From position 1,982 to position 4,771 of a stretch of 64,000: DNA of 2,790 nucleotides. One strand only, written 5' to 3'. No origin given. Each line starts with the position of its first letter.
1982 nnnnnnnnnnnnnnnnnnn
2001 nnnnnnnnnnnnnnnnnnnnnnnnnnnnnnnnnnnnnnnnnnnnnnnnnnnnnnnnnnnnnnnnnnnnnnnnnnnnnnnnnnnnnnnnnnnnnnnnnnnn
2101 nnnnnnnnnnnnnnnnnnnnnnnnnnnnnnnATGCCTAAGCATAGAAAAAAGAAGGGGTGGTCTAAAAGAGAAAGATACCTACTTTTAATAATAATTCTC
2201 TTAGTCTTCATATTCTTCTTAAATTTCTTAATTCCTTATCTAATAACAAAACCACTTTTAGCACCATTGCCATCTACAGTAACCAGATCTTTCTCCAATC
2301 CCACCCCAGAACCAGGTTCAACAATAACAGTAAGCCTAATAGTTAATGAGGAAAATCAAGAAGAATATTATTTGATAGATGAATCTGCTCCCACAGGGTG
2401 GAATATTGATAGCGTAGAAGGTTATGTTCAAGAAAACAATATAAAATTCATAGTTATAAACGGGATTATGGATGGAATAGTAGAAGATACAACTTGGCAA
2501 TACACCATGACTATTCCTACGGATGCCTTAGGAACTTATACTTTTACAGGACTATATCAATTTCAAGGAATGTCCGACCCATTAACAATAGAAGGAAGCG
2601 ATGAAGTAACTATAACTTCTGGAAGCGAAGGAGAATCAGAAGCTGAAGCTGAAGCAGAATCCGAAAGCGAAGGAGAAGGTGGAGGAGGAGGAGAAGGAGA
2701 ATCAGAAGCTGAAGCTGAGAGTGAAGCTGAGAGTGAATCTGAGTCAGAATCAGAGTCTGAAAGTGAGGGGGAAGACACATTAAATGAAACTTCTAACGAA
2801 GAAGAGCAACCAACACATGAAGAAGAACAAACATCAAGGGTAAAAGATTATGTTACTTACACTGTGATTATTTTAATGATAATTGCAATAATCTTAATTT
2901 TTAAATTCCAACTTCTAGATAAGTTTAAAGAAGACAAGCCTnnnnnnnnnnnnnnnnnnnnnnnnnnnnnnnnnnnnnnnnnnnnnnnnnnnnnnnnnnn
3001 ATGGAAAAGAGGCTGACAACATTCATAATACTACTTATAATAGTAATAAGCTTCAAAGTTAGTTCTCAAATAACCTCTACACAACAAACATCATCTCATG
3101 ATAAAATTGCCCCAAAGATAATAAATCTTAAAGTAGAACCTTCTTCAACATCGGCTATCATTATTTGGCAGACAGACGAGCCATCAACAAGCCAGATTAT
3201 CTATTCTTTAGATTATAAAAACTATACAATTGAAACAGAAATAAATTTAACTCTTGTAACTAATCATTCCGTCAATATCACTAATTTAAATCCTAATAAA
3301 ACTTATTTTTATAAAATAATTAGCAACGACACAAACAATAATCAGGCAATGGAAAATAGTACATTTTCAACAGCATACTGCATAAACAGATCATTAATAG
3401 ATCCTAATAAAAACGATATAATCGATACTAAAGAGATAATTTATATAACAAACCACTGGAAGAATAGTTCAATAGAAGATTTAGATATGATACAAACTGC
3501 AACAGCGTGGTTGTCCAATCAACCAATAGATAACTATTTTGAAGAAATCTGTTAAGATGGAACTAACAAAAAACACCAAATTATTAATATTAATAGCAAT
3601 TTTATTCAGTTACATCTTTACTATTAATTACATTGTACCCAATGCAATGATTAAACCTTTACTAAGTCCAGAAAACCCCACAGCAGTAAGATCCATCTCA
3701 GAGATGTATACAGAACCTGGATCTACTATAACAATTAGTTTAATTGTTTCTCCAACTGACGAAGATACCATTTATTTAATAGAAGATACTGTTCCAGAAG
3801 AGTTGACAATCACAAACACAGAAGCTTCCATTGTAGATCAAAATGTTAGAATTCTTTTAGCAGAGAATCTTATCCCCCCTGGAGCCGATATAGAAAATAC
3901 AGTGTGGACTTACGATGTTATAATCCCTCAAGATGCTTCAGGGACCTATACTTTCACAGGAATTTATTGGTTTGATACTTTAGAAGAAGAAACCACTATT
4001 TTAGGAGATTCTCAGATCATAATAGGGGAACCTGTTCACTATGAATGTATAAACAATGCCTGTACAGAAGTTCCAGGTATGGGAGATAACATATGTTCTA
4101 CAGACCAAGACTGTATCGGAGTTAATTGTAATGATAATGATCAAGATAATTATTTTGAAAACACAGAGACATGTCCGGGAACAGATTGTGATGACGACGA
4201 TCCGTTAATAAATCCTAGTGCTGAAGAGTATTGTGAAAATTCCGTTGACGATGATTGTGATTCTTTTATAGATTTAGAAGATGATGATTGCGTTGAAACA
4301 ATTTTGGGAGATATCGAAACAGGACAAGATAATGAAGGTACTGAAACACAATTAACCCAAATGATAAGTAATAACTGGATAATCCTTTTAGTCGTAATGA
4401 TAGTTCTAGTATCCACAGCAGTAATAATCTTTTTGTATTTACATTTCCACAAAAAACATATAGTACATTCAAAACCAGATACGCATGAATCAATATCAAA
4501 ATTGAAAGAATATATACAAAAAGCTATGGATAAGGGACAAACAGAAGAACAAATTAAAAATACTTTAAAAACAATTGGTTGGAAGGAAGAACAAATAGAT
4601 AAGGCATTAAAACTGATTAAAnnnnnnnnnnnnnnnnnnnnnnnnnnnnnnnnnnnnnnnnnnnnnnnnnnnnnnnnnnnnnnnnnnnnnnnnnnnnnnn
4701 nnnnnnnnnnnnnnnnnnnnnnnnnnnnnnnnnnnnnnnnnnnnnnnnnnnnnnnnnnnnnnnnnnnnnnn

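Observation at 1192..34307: Five secreted proteins share an FN3-like plus single-EF-hand dockerin-like cassette: a candidate archaeal enzyme-docking system with no visible cohesin partner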

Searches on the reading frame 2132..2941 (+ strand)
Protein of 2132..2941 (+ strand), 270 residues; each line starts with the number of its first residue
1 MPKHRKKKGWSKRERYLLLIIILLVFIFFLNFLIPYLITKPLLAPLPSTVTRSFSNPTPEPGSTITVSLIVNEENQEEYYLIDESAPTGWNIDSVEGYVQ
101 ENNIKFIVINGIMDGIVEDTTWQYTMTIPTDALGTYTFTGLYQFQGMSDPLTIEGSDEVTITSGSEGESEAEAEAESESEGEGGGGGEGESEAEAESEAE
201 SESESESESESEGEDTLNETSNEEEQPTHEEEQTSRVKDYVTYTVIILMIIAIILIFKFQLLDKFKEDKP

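Call 17: search_protein_families(library=pfam, proteins=[window:2132-2941:+], max_evalue=0.01)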
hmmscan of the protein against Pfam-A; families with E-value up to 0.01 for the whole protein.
window:2132-2941:+ (270 aa): 4 families
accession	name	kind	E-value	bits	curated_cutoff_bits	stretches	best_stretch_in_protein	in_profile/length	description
PF22251.1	PFF1_TM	-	0.00039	20.5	32.3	1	166-263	150-254/300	Vacuolar membrane protease, transmembrane domain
PF20185.3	DUF6548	-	0.00096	19.5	27.3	1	198-257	104-162/164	Family of unknown function (DUF6548)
PF02724.19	CDC45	-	0.0014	17.4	34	1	62-230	62-183/624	CDC45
PF06024.17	Orf78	-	0.0067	17.1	29.4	0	205-256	28-80/101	Orf78 (ac78)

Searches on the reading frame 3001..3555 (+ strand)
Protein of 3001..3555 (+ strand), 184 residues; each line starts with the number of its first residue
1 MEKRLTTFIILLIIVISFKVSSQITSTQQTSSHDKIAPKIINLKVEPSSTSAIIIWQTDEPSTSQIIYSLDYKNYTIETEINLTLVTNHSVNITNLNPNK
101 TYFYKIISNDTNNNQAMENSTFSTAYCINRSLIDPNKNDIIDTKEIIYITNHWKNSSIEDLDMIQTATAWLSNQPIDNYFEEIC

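Call 8: search_protein_families(library=pfam, proteins=[window:3001-3552:+], max_evalue=1)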
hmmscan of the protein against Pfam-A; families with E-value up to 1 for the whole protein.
window:3001-3552:+ (184 aa): 7 families
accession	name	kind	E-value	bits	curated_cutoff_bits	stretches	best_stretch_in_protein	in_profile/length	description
PF16656.11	Pur_ac_phosph_N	-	1e-09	39.3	30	1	38-120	1-89/93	Purple acid Phosphatase, N-terminal domain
PF00041.27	fn3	-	3.6e-05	24.3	25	1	38-112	3-72/84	Fibronectin type III domain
PF01108.23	Tissue_fac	-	0.0001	22.5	27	1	13-114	11-104/107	Tissue factor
PF17642.6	TssD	-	0.004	17.5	25.8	1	79-130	40-93/128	Hemolysin coregulated protein Hcp (TssD)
PF21605.3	CRLF2-like_D2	-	0.047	14.2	27.3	1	58-113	20-74/94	Cytokine receptor-like factor 2-like, D2 domain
PF09294.16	Interfer-bind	-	0.048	14.4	21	1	64-129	40-102/104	Interferon-alpha/beta receptor, fibronectin type III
PF16655.11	PhoD_N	-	0.088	13.8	30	1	89-112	59-82/90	PhoD-like phosphatase, N-terminal domain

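Call 20: find_encoding_contigs(protein=window:3001-3555:+, flank=10000, max_places=6)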
Protein window:3001-3555:+ (184 aa): no gene with exactly this product is on record in the collection.

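Call 21: find_homologous_proteins(query=window:3001-3552:+, max_evalue=0.001)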
Query window:3001-3552:+ (184 aa): 1 proteins with E <= 0.001 among 57 candidates.
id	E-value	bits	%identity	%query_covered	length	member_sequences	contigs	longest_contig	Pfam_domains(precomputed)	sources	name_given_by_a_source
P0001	8.0e-111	385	100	100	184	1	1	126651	PF16656.12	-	-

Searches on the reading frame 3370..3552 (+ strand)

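Call 9: search_protein_families(library=pfam, proteins=[window:3370-3552:+], max_evalue=10)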
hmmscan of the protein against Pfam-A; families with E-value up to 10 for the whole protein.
seq(61 aa): 1 family
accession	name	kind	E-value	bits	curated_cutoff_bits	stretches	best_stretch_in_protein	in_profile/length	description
PF03417.21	AAT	-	0.064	13.4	23.2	1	14-56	125-167/225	Acyl-coenzyme A:6-aminopenicillanic acid acyl-transferase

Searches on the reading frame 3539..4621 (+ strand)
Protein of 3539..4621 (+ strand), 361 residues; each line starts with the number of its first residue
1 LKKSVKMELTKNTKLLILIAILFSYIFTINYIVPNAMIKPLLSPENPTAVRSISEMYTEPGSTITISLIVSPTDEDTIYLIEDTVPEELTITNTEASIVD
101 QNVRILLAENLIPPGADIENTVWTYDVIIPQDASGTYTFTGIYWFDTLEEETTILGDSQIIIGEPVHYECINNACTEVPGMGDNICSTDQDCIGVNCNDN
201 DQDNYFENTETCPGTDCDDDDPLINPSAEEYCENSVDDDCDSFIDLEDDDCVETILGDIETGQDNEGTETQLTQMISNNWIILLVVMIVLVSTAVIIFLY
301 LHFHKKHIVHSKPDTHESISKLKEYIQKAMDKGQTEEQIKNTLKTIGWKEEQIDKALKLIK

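Call 17: search_protein_families(library=pfam, proteins=[window:3539-4621:+], max_evalue=0.01)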
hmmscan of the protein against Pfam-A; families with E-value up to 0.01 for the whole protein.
window:3539-4621:+ (361 aa): 2 families
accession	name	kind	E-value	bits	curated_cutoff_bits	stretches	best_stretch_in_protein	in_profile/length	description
PF11617.13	Cu-binding_MopE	-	9.8e-07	29.4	27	1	216-245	1-29/30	Putative metal-binding motif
PF12877.12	KIAA1549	-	0.0068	15.3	24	1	276-321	259-304/676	UPF0606 protein KIAA1549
